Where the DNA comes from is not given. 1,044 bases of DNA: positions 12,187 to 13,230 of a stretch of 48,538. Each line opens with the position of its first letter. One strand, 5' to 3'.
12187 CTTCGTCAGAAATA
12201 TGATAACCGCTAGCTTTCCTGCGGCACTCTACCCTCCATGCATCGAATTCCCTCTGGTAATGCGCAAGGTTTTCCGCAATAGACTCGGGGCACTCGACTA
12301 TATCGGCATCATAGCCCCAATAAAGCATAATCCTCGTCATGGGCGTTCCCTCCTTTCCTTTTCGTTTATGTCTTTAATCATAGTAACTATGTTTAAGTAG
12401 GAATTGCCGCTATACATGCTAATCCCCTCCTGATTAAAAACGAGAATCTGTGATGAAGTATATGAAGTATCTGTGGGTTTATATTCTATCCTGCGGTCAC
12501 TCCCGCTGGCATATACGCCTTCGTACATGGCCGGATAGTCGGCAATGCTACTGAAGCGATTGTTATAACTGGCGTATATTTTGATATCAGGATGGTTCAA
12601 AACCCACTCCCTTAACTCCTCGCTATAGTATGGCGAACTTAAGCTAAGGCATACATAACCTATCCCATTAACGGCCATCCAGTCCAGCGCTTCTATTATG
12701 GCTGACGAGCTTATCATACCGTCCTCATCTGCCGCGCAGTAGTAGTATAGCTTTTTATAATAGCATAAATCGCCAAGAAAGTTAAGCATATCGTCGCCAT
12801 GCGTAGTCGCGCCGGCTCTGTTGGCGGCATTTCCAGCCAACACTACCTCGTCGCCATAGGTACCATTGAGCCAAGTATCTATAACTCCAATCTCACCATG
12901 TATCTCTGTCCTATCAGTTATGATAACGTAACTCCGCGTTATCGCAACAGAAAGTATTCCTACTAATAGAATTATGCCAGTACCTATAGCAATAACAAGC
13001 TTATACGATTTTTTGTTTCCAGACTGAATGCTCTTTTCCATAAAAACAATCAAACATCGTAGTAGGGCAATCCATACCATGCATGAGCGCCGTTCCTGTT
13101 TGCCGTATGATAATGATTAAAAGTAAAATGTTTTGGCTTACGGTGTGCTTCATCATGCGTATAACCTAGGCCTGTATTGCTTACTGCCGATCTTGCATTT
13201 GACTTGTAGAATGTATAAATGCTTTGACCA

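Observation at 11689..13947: Four-gene translationally coupled cassette: SP/TM His-rich protein, membrane-anchored mini-subtilase, and two tandem paralogous small proteins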

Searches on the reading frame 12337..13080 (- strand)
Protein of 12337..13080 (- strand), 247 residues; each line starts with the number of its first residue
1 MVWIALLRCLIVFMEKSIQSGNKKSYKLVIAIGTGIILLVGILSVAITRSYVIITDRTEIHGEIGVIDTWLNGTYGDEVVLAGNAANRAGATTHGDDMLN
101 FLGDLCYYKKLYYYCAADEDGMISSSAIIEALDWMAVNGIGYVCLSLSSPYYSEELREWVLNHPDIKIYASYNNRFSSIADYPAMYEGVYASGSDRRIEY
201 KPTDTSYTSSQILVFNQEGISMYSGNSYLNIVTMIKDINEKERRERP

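Call 3: search_protein_families(library=pfam, proteins=[window:12337-13080:-], max_evalue=1)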
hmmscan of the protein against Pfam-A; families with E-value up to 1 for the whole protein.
window:12337-13080:- (247 aa): 0 families

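Call 4: search_protein_families(library=ncbifam, proteins=[window:12337-13080:-], max_evalue=1)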
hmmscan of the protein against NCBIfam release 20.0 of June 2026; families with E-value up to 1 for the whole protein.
window:12337-13080:- (247 aa): 1 family
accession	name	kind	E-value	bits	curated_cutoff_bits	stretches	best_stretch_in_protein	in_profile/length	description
NF049966.1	QH_SP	equivalog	4e-08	32.9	165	1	84-210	32-156/219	subtilisin-like serine protease QhpE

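Call 5: search_protein_families(library=padloc, proteins=[window:12337-13080:-], max_evalue=1)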
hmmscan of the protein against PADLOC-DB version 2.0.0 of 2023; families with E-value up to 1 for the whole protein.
window:12337-13080:- (247 aa): 0 families

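Call 6: search_protein_families(library=phrogs, proteins=[window:12337-13080:-], max_evalue=1)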
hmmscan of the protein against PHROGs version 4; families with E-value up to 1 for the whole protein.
window:12337-13080:- (247 aa): 3 families
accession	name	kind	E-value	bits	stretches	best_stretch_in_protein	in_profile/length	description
phrog_3677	-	other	2.5e-05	23.3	1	110-194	661-752/1125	protease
phrog_11468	-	unknown function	0.063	14.6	1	115-166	29-79/99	-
phrog_16446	-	unknown function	0.19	13.2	0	10-31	22-44/59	-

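Call 17: find_homologous_proteins(query=window:12337-13044:-, max_evalue=0.001)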
Query window:12337-13044:- (235 aa): 7 proteins with E <= 0.001 among 479 candidates.
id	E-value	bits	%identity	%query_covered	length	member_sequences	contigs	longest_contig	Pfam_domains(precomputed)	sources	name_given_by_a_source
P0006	5.2e-143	492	95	99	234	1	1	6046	-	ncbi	-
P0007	5.9e-134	463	91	98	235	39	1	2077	-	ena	-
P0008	2.9e-67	244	86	55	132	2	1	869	-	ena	-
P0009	3.8e-28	116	39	84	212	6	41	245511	-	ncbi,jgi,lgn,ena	-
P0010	5.5e-26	109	36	84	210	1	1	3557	-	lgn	-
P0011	3.3e-23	100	34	86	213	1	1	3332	-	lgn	-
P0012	6.5e-22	96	44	52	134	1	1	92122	-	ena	-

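Call 18: find_encoding_contigs(protein=P0009, flank=6000, max_places=4)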
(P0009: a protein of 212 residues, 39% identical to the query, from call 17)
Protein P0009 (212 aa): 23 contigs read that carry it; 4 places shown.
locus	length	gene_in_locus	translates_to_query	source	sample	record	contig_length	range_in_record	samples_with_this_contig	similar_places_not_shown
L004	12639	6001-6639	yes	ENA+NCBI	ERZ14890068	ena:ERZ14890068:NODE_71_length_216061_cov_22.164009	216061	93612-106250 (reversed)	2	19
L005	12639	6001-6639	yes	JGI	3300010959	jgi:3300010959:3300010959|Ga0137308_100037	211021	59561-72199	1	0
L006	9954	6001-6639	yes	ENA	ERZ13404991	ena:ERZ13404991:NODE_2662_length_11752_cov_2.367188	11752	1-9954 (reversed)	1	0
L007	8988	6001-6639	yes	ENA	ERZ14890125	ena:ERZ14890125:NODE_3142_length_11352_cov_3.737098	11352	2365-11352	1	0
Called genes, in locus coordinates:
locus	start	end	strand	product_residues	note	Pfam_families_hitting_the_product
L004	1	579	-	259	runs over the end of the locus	PF01906:YbjQ_1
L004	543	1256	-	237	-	PF01061:ABC2_membrane (weak), PF12698:ABC2_membrane_3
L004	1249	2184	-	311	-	PF00005:ABC_tran, PF13304:AAA_21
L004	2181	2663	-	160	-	-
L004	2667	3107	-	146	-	PF04397:LytTR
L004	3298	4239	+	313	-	PF13302:Acetyltransf_3, PF00583:Acetyltransf_1, PF13420:Acetyltransf_4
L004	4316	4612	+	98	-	-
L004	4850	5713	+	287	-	-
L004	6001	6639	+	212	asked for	-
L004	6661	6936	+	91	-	-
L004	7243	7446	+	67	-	-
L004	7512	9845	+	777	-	PF13328:HD_4, PF01966:HD, PF04607:RelA_SpoT, PF02824:TGS, PF19296:RelA_AH (weak), PF28438:RelA_RIS, PF01842:ACT, PF13291:ACT_4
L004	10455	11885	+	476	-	PF12229:PG_binding_4 (weak), PF03734:YkuD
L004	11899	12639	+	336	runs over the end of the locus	PF00356:LacI, PF01381:HTH_3 (faint), PF00532:Peripla_BP_1, PF13407:Peripla_BP_4, PF13377:Peripla_BP_3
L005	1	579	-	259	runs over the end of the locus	PF01906:YbjQ_1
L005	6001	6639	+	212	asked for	-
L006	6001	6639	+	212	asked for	-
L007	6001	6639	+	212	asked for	-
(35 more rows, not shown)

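Call 19: find_encoding_contigs(protein=P0012, flank=6000, max_places=3)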
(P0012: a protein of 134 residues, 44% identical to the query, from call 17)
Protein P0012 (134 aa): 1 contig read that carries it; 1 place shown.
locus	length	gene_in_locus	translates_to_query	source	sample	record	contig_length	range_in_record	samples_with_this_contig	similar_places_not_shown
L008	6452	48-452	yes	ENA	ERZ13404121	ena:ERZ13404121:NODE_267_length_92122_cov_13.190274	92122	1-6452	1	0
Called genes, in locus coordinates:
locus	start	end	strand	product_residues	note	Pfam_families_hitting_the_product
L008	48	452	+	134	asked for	-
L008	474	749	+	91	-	-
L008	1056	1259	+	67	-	-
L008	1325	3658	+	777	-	PF13328:HD_4, PF01966:HD, PF04607:RelA_SpoT, PF02824:TGS, PF19296:RelA_AH (weak), PF28438:RelA_RIS, PF01842:ACT, PF13291:ACT_4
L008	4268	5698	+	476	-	PF12229:PG_binding_4 (weak), PF03734:YkuD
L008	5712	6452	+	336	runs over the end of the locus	PF00356:LacI, PF01381:HTH_3 (faint), PF00532:Peripla_BP_1, PF13407:Peripla_BP_4, PF13377:Peripla_BP_3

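Call 20: find_encoding_contigs(protein=P0006, flank=6000, max_places=3)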
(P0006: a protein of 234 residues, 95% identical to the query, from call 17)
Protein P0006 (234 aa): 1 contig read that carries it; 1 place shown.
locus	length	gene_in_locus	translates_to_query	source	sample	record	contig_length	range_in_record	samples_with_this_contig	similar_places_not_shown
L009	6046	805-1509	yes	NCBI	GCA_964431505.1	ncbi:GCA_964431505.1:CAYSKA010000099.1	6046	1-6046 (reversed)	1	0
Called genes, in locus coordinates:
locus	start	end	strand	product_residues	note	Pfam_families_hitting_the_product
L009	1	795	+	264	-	?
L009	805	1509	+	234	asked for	-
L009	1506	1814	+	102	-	-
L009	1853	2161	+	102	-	-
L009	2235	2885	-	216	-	-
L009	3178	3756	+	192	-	PF03167:UDG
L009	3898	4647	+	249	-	PF20772:TACO1_YebC_N, PF01709:Transcrip_reg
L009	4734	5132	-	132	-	PF12670:DUF3792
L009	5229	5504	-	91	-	-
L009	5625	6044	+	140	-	?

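Call 23: search_protein_families(library=pfam, proteins=[L004:4850-5713:+, L004:6661-6936:+, L004:6001-6639:+, L004:7243-7446:+, L004:4316-4612:+], max_evalue=1)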
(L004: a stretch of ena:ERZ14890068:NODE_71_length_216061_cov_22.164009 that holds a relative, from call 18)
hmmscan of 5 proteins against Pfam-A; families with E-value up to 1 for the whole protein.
L004:4850-5713:+ (287 aa): 2 families
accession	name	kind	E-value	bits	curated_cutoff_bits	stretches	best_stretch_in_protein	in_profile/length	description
PF18733.6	HEPN_LA2681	-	0.13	12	27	1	141-192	37-89/204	LA2681-like HEPN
PF02941.21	FeThRed_A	-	0.22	12.1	25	0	139-167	9-37/67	Ferredoxin thioredoxin reductase variable alpha chain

L004:6661-6936:+ (91 aa): 1 family
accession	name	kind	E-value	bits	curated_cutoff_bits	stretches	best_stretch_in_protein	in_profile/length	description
PF25569.1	TPR_ZFYVE26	-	0.043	14.5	27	1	3-73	5-69/123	ZFYVE26-like, TPR repeats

L004:6001-6639:+ (212 aa): 2 families
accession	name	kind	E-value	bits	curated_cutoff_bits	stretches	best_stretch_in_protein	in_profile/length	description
PF00082.27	Peptidase_S8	-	2.6e-05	24.1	21.8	1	62-176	47-182/288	Subtilase family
PF19479.4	DUF6015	-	0.0064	17.3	27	1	44-140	42-126/140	Family of unknown function (DUF6015)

L004:7243-7446:+ (67 aa): 0 families

L004:4316-4612:+ (98 aa): 1 family
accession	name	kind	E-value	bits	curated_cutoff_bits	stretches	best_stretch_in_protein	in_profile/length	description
PF13530.11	SCP2_2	-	0.25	12.4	23.2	1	11-49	58-96/105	Sterol carrier protein domain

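Call 24: find_encoding_contigs(protein=P0010, flank=4000, max_places=3)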
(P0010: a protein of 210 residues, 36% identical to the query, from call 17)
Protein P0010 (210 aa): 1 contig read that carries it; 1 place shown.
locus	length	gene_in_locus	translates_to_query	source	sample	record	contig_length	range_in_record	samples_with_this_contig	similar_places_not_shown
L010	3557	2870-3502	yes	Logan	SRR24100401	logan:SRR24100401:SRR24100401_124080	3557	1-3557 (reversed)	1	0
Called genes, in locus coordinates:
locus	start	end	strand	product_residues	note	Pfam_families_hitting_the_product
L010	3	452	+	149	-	?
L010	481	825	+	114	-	PF06133:Com_YlbF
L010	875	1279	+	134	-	PF02618:YceG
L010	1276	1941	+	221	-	PF01596:Methyltransf_3, PF13578:Methyltransf_24, PF13649:Methyltransf_25 (weak)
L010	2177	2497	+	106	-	-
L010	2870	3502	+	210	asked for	-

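Call 25: find_encoding_contigs(protein=P0011, flank=4000, max_places=3)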
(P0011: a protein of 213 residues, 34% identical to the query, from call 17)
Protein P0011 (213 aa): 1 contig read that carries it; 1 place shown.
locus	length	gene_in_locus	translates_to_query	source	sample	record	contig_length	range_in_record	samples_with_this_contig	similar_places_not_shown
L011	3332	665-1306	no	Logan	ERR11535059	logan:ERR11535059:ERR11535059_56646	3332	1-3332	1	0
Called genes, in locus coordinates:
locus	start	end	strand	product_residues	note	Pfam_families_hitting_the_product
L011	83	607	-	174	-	-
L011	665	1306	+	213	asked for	-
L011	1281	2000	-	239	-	PF05857:TraX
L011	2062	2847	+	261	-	-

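Call 36: search_protein_families(library=pfam, proteins=[L011:83-607:-], max_evalue=1)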
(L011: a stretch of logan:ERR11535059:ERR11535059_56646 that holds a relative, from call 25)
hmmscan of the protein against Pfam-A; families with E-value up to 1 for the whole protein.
L011:83-607:- (174 aa): 0 families

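Call 48: search_solved_structures(query=A3, max_evalue=1, show_alignments=2)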
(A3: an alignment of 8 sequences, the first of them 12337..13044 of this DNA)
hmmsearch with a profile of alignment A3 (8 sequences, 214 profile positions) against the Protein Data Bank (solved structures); distinct sequences matched with E-value up to 1: 85 (the best 60 are shown).
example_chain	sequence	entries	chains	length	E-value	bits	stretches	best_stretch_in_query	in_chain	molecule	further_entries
5ox2_A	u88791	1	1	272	3.9e-09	39.8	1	64-170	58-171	Subtilisin BPN'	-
1bh6_A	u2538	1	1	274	1.3e-08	38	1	40-172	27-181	SUBTILISIN DY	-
1q5p_A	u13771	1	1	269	1.8e-08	37.6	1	95-205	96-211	Serine protease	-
1st3_A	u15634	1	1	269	5.1e-08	36.1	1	94-205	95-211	SUBTILISIN BL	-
3f49_S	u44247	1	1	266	5.3e-08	36.1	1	65-170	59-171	Subtilisin BPN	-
3bgo_S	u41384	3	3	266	5.3e-08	36.1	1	65-170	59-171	Subtilisin BPN'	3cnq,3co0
6ube_S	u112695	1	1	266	1.2e-07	34.9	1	65-170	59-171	SUBTILISIN BPN'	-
7am5_A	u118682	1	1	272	1.2e-07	34.9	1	41-170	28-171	Subtilisin BPN'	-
7am3_A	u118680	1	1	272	1.2e-07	34.9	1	41-170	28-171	Subtilisin BPN'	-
7am4_A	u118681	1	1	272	1.2e-07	34.9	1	41-170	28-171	Subtilisin BPN'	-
7am7_A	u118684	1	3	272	1.2e-07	34.8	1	41-170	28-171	Subtilisin BPN'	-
7am6_A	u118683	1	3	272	1.2e-07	34.8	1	41-170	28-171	Subtilisin BPN'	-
1ah2_A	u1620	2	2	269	1.3e-07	34.7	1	84-205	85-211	SERINE PROTEASE PB92 | SUBTILISIN SAVINASE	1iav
1gci_A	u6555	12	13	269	1.9e-07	34.2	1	88-205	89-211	SUBTILISIN | Subtilisin Savinase | SAVINASE (TM)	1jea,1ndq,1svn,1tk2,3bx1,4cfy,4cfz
1mpt_A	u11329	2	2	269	2e-07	34.1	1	88-205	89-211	M-PROTEASE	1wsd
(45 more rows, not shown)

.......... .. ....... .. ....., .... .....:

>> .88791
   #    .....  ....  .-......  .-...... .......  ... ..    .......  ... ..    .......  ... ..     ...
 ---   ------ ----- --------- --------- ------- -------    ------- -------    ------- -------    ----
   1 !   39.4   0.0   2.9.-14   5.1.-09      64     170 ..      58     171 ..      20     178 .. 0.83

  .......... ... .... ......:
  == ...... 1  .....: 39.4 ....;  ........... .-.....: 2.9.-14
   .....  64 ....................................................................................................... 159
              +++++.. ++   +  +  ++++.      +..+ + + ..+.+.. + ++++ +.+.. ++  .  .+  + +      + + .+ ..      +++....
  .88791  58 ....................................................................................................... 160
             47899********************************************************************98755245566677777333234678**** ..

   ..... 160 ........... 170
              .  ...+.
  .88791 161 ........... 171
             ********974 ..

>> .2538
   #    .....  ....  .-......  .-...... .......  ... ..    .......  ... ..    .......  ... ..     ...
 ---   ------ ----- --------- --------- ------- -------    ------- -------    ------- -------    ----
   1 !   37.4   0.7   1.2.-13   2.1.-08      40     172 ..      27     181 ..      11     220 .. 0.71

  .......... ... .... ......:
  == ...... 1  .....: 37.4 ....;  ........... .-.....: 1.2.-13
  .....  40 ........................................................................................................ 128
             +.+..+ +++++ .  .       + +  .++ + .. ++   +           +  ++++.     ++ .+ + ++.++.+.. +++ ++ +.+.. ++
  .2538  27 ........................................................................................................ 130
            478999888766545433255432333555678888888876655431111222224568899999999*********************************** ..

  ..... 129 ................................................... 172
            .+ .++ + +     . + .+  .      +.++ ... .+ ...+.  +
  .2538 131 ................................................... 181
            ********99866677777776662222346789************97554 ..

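Call 103: list_cluster_members(proteins=[P0001, window:12337-13044:-, window:12032-12340:-, window:11689-11994:-, P0009, P0163, P0121, P0088, P0020, P0036])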
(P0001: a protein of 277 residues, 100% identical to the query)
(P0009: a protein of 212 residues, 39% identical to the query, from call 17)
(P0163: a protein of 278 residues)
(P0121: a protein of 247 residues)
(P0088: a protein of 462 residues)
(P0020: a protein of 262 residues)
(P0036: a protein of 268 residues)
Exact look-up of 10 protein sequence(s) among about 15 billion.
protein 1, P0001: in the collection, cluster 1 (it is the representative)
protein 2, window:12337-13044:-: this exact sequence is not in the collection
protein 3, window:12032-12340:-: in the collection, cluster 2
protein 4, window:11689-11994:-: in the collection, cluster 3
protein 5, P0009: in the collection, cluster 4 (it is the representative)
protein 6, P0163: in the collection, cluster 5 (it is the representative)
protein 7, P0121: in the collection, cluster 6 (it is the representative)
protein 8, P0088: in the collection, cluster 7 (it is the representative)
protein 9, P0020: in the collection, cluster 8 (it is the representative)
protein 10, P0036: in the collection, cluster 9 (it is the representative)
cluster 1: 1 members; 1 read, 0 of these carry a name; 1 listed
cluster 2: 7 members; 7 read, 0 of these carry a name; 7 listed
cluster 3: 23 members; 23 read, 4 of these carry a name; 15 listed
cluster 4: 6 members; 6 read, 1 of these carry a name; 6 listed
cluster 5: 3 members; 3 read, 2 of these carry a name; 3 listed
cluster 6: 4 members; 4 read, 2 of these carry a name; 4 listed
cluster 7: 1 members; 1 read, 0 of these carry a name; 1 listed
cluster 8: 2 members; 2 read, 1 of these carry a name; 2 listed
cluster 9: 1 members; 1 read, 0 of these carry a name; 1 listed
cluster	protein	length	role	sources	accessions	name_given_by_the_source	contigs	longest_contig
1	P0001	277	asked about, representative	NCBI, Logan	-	-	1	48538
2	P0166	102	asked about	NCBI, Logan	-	-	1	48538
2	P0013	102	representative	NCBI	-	-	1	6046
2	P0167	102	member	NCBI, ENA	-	-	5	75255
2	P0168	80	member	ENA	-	-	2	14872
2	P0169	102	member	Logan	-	-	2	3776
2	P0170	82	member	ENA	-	-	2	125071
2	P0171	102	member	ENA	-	-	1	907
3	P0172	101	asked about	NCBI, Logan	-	-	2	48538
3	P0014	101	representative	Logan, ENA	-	-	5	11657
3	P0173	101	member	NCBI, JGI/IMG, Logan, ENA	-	hypothetical protein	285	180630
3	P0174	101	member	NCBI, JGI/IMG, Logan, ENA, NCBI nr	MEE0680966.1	MAG: hypothetical protein U0M20_02020 [Christensenellales bacterium] | hypothetical protein [Christensenellales bacterium]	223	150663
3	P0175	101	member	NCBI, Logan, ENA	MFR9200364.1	MAG: hypothetical protein ACLVML_06115 [Candidatus Gastranaerophilaceae bacterium]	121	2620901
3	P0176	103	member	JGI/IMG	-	hypothetical protein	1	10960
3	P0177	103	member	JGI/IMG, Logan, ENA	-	-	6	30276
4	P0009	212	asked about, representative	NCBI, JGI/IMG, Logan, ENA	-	-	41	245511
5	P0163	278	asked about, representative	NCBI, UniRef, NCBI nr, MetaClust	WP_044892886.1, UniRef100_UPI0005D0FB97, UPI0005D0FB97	SAR2788 family putative toxin [Bacillus alveayuensis] | SAR2788 family putative toxin n=1 Tax=Aeribacillus alveayuensis TaxID=279215 ... | status=active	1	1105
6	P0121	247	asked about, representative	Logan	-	-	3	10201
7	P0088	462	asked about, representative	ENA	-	-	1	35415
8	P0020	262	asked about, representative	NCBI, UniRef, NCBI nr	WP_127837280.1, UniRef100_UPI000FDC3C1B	hypothetical protein [Clostridium prolinivorans] | hypothetical protein n=1 Tax=Clostridium prolinivorans TaxID=2769420 RepID=UPI000FDC3C1B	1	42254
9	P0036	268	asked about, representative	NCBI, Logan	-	-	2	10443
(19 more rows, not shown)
